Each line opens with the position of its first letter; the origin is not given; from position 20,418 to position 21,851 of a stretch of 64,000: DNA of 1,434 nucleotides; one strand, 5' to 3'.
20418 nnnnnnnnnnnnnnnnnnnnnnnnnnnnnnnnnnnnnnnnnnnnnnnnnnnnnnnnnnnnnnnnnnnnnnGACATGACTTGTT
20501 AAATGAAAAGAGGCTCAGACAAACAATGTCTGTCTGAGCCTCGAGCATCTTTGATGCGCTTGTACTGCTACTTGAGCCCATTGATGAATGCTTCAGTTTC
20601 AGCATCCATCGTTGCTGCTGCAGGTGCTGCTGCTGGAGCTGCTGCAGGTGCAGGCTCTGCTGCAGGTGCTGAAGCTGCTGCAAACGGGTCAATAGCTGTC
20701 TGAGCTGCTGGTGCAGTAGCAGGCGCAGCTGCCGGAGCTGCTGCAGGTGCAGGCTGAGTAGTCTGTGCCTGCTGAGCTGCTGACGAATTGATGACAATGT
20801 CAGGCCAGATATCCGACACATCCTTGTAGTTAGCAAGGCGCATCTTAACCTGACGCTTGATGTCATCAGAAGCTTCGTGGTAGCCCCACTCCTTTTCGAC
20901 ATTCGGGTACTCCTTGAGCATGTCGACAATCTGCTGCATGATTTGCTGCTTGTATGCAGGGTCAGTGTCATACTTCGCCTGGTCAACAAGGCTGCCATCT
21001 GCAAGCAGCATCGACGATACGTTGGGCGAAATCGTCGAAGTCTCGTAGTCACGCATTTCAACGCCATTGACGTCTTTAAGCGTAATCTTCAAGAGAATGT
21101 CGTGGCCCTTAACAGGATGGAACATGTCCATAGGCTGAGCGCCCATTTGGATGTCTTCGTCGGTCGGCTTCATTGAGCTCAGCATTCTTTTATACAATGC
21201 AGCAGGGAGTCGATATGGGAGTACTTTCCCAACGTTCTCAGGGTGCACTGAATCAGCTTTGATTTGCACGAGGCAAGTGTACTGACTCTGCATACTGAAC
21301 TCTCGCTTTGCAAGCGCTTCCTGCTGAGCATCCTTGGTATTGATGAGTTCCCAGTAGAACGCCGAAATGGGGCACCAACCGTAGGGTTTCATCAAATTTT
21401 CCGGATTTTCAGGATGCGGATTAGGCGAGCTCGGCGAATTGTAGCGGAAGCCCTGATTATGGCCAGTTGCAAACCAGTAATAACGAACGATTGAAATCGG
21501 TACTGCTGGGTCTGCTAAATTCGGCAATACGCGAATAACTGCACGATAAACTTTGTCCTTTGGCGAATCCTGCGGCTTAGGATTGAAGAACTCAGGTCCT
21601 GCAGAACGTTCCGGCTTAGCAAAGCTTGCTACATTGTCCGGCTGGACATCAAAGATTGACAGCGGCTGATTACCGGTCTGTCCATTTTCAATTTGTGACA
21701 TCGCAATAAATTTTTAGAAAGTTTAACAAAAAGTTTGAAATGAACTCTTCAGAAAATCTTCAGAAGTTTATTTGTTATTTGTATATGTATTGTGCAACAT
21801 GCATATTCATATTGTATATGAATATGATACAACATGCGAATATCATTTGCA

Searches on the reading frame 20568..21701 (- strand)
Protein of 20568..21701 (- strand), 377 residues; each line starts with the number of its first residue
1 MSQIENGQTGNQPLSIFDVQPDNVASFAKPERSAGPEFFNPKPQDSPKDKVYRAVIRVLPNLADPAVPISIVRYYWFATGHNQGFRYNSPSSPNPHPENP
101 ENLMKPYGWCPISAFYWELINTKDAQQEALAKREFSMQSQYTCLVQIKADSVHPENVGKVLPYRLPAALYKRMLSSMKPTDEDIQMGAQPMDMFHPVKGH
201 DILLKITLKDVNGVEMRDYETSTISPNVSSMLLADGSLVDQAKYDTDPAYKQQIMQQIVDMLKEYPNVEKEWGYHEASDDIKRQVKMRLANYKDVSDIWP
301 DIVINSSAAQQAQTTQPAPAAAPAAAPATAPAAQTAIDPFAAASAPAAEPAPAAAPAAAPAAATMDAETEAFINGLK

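Call 11: search_protein_families(library=phrogs, proteins=[window:20568-21701:-], max_evalue=0.001)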
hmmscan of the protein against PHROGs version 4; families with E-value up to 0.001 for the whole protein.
window:20568-21701:- (377 aa): 3 families
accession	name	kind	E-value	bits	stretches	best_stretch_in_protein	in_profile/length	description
phrog_224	-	DNA, RNA and nucleotide metabolism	1.6e-16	62.1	1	49-228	45-201/318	single strand DNA binding protein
phrog_1764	-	unknown function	4e-08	33.7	1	53-222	43-190/391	unknown function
phrog_14234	-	unknown function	0.00068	20.5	0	307-365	159-221/223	-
